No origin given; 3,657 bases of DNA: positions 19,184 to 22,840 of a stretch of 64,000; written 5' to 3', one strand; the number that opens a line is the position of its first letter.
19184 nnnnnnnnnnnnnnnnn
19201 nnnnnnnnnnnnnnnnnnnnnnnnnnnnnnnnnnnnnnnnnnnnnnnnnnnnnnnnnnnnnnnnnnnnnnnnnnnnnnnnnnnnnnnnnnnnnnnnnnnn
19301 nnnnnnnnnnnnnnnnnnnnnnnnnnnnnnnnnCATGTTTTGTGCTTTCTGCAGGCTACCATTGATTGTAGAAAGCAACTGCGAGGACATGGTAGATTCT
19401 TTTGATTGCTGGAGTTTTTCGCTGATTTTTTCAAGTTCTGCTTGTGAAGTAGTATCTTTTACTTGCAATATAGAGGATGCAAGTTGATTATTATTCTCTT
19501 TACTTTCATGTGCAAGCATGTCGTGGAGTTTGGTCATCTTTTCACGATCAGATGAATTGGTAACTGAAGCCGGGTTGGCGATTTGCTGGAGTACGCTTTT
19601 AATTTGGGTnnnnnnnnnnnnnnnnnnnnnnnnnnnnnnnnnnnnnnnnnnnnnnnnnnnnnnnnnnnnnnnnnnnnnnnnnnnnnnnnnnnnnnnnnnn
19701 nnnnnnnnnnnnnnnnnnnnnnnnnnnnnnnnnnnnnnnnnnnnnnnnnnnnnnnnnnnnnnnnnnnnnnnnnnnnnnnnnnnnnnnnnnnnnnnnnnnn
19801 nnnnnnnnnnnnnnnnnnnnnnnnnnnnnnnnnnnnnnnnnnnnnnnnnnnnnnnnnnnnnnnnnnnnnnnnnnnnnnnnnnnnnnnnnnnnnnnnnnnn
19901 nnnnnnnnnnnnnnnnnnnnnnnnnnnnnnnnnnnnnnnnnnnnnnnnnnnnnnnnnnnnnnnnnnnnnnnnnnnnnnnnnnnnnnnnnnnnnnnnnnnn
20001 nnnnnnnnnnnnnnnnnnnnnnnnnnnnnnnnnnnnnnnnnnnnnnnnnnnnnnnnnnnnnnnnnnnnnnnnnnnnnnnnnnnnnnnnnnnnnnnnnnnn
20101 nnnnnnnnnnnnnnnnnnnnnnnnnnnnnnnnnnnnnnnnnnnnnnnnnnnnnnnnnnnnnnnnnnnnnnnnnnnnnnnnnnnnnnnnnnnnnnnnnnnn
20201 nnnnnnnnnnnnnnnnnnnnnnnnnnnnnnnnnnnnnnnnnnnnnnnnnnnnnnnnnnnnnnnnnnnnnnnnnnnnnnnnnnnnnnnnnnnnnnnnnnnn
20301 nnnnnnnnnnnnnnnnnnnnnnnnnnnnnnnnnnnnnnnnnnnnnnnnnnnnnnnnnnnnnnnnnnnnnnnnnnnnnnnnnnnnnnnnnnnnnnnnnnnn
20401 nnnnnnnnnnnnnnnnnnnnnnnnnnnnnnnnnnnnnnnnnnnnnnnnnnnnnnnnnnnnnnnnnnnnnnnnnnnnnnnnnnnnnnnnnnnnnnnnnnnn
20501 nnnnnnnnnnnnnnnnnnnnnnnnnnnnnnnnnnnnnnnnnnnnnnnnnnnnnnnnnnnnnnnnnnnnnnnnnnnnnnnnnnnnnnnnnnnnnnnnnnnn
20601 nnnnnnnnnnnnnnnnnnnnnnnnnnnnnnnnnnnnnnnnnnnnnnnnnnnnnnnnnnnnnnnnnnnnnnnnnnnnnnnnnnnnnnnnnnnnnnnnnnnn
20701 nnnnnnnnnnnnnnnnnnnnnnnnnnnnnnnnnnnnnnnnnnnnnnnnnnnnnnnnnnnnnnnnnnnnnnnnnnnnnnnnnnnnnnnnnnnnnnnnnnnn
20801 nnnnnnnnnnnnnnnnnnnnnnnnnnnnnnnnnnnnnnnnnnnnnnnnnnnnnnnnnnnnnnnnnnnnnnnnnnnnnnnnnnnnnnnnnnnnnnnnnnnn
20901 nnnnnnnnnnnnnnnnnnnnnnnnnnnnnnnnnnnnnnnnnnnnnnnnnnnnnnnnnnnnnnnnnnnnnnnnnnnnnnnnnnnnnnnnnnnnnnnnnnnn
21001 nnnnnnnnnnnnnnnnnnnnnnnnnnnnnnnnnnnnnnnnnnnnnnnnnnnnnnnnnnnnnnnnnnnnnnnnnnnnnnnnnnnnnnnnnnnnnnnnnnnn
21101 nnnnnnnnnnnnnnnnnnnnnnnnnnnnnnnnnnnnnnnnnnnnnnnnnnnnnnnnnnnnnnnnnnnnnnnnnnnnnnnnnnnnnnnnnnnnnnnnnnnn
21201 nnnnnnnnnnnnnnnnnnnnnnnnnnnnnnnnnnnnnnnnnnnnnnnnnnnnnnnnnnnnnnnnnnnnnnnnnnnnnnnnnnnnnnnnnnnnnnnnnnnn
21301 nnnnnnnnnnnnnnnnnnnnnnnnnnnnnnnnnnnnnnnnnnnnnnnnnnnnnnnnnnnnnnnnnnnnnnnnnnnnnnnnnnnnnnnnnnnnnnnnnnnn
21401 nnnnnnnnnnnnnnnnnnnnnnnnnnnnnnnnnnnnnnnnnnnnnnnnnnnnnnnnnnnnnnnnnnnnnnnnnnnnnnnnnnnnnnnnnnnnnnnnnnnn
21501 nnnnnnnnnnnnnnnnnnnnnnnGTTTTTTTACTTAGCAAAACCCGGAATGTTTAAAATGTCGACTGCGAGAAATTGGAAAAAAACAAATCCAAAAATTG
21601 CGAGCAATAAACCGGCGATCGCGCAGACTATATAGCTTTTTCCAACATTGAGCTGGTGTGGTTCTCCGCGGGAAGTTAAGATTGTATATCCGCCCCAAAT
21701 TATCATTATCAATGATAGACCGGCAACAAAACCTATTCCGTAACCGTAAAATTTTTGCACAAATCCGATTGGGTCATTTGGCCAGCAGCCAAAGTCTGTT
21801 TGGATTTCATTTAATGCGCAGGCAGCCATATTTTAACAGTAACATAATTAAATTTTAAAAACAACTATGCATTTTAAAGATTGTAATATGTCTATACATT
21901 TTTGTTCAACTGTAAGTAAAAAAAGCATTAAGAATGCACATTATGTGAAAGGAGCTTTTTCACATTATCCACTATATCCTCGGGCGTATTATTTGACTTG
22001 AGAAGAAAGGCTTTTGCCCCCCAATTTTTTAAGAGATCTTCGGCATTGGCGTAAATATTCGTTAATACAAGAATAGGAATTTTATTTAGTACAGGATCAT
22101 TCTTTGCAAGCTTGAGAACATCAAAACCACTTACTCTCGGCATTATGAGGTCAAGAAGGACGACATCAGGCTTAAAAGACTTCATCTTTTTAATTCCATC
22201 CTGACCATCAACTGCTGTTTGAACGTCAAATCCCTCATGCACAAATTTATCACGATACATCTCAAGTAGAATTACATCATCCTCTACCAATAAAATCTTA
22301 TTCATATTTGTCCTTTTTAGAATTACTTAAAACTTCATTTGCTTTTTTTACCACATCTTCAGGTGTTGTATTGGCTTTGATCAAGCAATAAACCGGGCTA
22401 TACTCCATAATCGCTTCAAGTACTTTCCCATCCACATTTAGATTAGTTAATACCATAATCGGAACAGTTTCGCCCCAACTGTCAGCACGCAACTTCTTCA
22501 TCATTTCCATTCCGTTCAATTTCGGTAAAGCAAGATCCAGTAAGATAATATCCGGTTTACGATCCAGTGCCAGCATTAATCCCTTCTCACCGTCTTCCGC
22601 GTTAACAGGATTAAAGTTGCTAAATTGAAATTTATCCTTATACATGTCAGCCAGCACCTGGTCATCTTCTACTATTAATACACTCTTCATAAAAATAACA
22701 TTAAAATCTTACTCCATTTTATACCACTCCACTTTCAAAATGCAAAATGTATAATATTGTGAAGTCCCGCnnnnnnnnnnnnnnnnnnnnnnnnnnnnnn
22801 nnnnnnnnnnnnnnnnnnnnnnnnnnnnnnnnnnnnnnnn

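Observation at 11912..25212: Co-oriented locus: sensor kinase, two receiver-only proteins, pilin-like 2-TM protein, giant repeat membrane protein and an atypical Clp-type AAA+ unfoldase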

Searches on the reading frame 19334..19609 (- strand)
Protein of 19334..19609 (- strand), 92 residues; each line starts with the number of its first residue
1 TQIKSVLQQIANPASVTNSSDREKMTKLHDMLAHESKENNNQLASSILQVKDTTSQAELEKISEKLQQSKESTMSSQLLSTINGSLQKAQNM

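Call 80: search_protein_representatives(alignment_id=A4)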
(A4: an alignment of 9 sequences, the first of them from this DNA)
Query: 9 sequences, 92 profile positions. Proteins with E-value up to 0.001 (for the whole library): 124; up to 1e-10: 101; up to 1e-30: 51. The best 124 are listed.
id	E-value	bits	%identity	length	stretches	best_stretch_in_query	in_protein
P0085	3.4e-210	697.2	-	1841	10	1-91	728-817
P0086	7.5e-185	615.9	-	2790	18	2-89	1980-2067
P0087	1.6e-152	512.3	-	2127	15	3-90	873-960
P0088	1.7e-151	509.0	-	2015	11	2-90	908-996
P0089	2.2e-149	502.3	-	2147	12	4-86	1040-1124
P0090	2.0e-137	463.9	-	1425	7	2-90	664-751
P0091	1.9e-124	422.3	-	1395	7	2-91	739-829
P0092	1.5e-117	400.2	-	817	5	1-91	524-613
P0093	2.2e-104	358.0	-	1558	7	2-87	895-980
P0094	3.9e-89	309.1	-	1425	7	2-87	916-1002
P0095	2.2e-88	306.7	-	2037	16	1-52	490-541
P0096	4.1e-83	289.8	-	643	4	1-89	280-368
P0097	4.5e-82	286.5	-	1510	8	3-87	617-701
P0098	8.8e-82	285.6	-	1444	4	2-91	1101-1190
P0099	6.5e-81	282.8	-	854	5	2-83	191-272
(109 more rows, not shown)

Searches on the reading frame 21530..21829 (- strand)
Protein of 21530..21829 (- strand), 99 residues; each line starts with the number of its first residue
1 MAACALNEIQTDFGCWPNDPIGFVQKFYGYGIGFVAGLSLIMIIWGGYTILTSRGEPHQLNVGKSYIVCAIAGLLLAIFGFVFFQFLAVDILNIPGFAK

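Call 4: search_protein_families(library=pfam, proteins=[window:21530-21829:-], max_evalue=0.01)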
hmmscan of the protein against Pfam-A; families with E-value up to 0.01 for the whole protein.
window:21530-21829:- (99 aa): 1 family
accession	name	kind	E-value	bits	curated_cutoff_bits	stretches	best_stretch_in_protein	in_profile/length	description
PF18895.5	T4SS_pilin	-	0.0097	16.4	26.6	0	35-84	20-68/71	Type IV secretion system pilin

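Call 5: search_protein_families(library=ncbifam, proteins=[window:21530-21829:-], max_evalue=0.01)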
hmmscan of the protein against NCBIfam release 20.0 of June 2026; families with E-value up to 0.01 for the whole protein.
window:21530-21829:- (99 aa): 1 family
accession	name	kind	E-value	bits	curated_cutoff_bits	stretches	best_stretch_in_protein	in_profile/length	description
NF045849.1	ICE_MMCAP2_0565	equivalog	0.00034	20.2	40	1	22-88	11-77/80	Mbov_0395 family pilin-like conjugal transfer protein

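Call 57: search_protein_families(library=pfam, alignment_id=A2, max_evalue=0.1)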
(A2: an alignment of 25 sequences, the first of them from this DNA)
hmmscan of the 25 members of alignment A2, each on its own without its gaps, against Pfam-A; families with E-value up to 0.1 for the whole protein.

A. member 1, seq(99 aa): 2 families
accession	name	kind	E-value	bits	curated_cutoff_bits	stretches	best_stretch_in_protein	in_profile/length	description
PF18895.5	T4SS_pilin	-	0.0097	16.4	26.6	1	35-84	20-68/71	Type IV secretion system pilin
PF06532.16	NrsF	-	0.027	14.7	26.8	0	35-84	86-136/204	Negative regulator of sigma F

B. families by the number of members that match (of 25 scanned): 16 families
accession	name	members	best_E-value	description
PF18895.5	T4SS_pilin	24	2.1e-07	Type IV secretion system pilin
PF19607.4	DUF6112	8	0.0042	Family of unknown function (DUF6112)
PF06800.18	Sugar_transport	2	0.0018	Sugar transport protein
PF01554.23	MatE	2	0.0074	MatE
PF21621.3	MPI_cupin_dom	2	0.014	Mannose-6-phosphate isomerase, cupin domain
PF24357.1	TMD0_ABC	2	0.024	ABC transporter TMD0 domain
PF14110.11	DUF4282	2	0.047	Domain of unknown function (DUF4282)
PF00746.26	Gram_pos_anchor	2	0.047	LPXTG cell wall anchor motif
PF00528.27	BPD_transp_1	1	0.0031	Binding-protein-dependent transport system inner membrane component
PF00324.27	AA_permease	1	0.0099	Amino acid permease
PF04956.18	TrbC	1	0.011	TrbC/VIRB2 pilin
PF06664.17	WLS-like_TM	1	0.02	Wntless-like, transmembrane domain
PF06532.16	NrsF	1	0.027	Negative regulator of sigma F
PF06653.16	Claudin_3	1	0.027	Tight junction protein, Claudin-like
PF08592.16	Anthrone_oxy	1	0.072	Anthrone oxygenase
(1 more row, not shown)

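Call 58: search_solved_structures(query=A2, max_evalue=10)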
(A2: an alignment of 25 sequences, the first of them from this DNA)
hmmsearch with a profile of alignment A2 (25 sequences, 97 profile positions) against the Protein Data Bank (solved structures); distinct sequences matched with E-value up to 10: 32.
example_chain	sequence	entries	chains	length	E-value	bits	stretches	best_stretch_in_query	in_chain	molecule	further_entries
9u9v_R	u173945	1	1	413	0.0082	19.6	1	23-78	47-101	Beta-2 adrenergic receptor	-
6e67_A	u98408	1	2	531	0.035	17.5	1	18-79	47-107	Beta-2 adrenergic receptor,Endolysin,Guanine nucleotide-binding protein G(s) subunit alpha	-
8w1v_A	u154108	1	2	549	0.036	17.5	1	18-78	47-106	Beta-2 adrenergic receptor,Endolysin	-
3d4s_A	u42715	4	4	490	0.042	17.3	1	18-78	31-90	Beta-2 adrenergic receptor/T4-lysozyme chimera | Beta-2 adrenergic receptor, Lysozyme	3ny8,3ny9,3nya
2rh1_A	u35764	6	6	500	0.043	17.3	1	18-78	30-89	beta-2-adrenergic receptor/T4-lysozyme chimera | Beta-2 adrenergic receptor,Endolysin,Beta-2 adrenergic receptor | Chimera protein of Beta-2 adrenergic receptor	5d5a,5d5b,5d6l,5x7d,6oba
3p0g_A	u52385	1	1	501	0.043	17.2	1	18-78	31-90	Beta-2 adrenergic receptor, Lysozyme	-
6prz_A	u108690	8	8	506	0.045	17.2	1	18-78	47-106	Fusion protein of Beta-2 adrenergic receptor and T4 Lysozyme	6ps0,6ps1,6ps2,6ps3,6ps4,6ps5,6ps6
9w3f_A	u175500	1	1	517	0.046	17.2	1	18-78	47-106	Beta-2 adrenergic receptor,Endolysin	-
8gdz_R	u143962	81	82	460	0.063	16.7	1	24-79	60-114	Beta-2 adrenergic receptor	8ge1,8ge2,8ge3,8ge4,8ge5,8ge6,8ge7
9l8l_R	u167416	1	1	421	0.071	16.6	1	18-78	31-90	Beta-2 adrenergic receptor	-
8uo1_R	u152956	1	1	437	0.073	16.5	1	18-79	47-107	Beta-2 adrenergic receptor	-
6ni3_R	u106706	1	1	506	0.083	16.3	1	24-79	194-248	Endolysin,Beta-2 adrenergic receptor chimera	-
3sn6_R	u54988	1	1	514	0.09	16.2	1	24-79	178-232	Endolysin,Beta-2 adrenergic receptor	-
9lw5_R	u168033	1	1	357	0.16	15.4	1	18-78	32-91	Beta-2 adrenergic receptor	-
2r4r_A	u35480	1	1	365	0.16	15.4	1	18-78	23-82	Beta-2 adrenergic receptor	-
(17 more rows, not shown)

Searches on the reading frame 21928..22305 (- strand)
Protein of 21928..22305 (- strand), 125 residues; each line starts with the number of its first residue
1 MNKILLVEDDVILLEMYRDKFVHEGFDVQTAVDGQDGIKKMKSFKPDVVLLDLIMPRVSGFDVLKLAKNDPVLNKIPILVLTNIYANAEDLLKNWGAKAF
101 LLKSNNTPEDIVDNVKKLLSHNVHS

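Call 4: search_protein_families(library=pfam, proteins=[window:21928-22305:-], max_evalue=0.01)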
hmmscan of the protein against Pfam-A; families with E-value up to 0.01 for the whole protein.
window:21928-22305:- (125 aa): 1 family
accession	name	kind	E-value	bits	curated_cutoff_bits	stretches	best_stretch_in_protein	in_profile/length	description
PF00072.30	Response_reg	-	1.5e-17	64.2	30.2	1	4-113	1-108/111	Response regulator receiver domain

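Call 5: search_protein_families(library=ncbifam, proteins=[window:21928-22305:-], max_evalue=0.01)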
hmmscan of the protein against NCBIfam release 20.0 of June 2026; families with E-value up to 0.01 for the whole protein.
window:21928-22305:- (125 aa): 92 families (the best 25 are shown)
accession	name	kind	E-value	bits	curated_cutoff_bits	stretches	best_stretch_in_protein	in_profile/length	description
NF007135.0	PRK09581.1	equivalog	8.3e-17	61.1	474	1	2-105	3-107/457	PleD family two-component system response regulator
TIGR02154.1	PhoB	equivalog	2.5e-15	56.4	296.2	1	2-89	3-90/226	phosphate regulon transcriptional regulator PhoB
NF045717.1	DVU0259_DivK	exception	1.9e-14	53.8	160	1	2-118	3-115/117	DVU0259 family response regulator domain-containing protein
NF041866.1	EpsW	equivalog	9.4e-14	51.1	200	1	2-122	6-128/131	exopolysaccharide biosynthesis response regulator EpsW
NF007969.0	PRK10693.1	equivalog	9.5e-14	51.1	329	1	3-117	9-122/337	two-component system response regulator RssB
NF008199.0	PRK10955.1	equivalog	2.5e-13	50.5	341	1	1-120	1-116/232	envelope stress response regulator transcription factor CpxR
NF040689.1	MtrAB_MtrA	equivalog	2.9e-13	49.7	300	1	4-106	1-101/219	MtrAB system response regulator MtrA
NF047465.1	hybrid_HK_LvrA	exception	1.4e-12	46.5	1200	1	2-117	468-582/819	hybrid histidine kinase/response regulator LvrA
NF041733.1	resp_reg_CseB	equivalog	1.6e-12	47.3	350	1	3-94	2-89/228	two-component system response regulator CseB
NF007935.0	PRK10651.1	equivalog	2.8e-12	46.3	250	1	4-117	9-122/216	two-component system response regulator NarL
NF008469.0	PRK11361.1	equivalog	2.9e-12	46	714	1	2-93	5-93/461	acetoacetate metabolism transcriptional regulator AtoC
NF045944.1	ResRegRpaBCyano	equivalog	3.2e-12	46.3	330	1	5-104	1-98/229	response regulator transcription factor RpaB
NF040534.1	resp_reg_YycF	equivalog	6.2e-12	45.3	340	1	3-111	2-108/231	response regulator YycF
NF053854.1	RespRegPhoBBctds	equivalog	1.4e-11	44.2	270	1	4-100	1-97/225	two-component system response regulator PhoB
NF051850.1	RespRegRprY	equivalog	4.3e-11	42.7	370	1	3-106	6-108/234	response regulator transcription factor RprY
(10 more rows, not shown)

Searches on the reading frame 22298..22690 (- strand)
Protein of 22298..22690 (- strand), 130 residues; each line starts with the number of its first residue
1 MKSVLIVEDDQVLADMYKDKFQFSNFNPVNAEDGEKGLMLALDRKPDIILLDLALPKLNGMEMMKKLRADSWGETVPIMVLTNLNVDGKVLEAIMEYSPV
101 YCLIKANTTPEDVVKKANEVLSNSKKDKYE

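Call 4: search_protein_families(library=pfam, proteins=[window:22298-22690:-], max_evalue=0.01)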
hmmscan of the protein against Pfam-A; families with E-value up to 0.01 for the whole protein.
window:22298-22690:- (130 aa): 1 family
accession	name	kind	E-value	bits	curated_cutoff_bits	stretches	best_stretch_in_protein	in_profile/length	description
PF00072.30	Response_reg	-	7.8e-16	58.7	30.2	1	4-107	1-101/111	Response regulator receiver domain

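Call 5: search_protein_families(library=ncbifam, proteins=[window:22298-22690:-], max_evalue=0.01)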
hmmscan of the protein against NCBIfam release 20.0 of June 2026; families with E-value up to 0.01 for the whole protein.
window:22298-22690:- (130 aa): 87 families (the best 25 are shown)
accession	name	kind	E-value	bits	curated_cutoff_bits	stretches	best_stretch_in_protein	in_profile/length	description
TIGR02154.1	PhoB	equivalog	1e-16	60.9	296.2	1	2-83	3-84/226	phosphate regulon transcriptional regulator PhoB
NF040689.1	MtrAB_MtrA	equivalog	1.7e-14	53.7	300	1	4-84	1-78/219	MtrAB system response regulator MtrA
NF007969.0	PRK10693.1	equivalog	3.3e-13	49.4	329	1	2-83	8-87/337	two-component system response regulator RssB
NF045717.1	DVU0259_DivK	exception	4.3e-13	49.5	160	1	2-89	3-90/117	DVU0259 family response regulator domain-containing protein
NF007935.0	PRK10651.1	equivalog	1e-12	47.7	250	1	3-119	8-122/216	two-component system response regulator NarL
NF007135.0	PRK09581.1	equivalog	1.4e-12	47.2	474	1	3-85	4-86/457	PleD family two-component system response regulator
NF041733.1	resp_reg_CseB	equivalog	2.4e-12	46.7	350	1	3-83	2-79/228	two-component system response regulator CseB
NF045505.1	RR_RssB_Pseudo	equivalog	2.9e-12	46.4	700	1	3-95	7-97/394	two-component system response regulator RssB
NF040534.1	resp_reg_YycF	equivalog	4.1e-12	45.8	340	1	2-84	1-80/231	response regulator YycF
NF045944.1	ResRegRpaBCyano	equivalog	4.2e-12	45.9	330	1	5-85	1-78/229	response regulator transcription factor RpaB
NF007820.0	PRK10529.1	equivalog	7.4e-12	45.2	325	1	1-87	1-84/225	two-component system response regulator KdpE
NF008199.0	PRK10955.1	equivalog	9.9e-12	45.3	341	1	1-83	1-79/232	envelope stress response regulator transcription factor CpxR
NF045991.1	RespRegCtrARhodob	equivalog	6.1e-11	42.5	350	1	4-89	3-87/224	response regulator transcription factor CtrA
NF008469.0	PRK11361.1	equivalog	6.8e-11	41.5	714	1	2-85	5-86/461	acetoacetate metabolism transcriptional regulator AtoC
NF012227.0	AdeR_RR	equivalog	8.6e-11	41.7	340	1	2-126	12-131/239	efflux system response regulator transcription factor AdeR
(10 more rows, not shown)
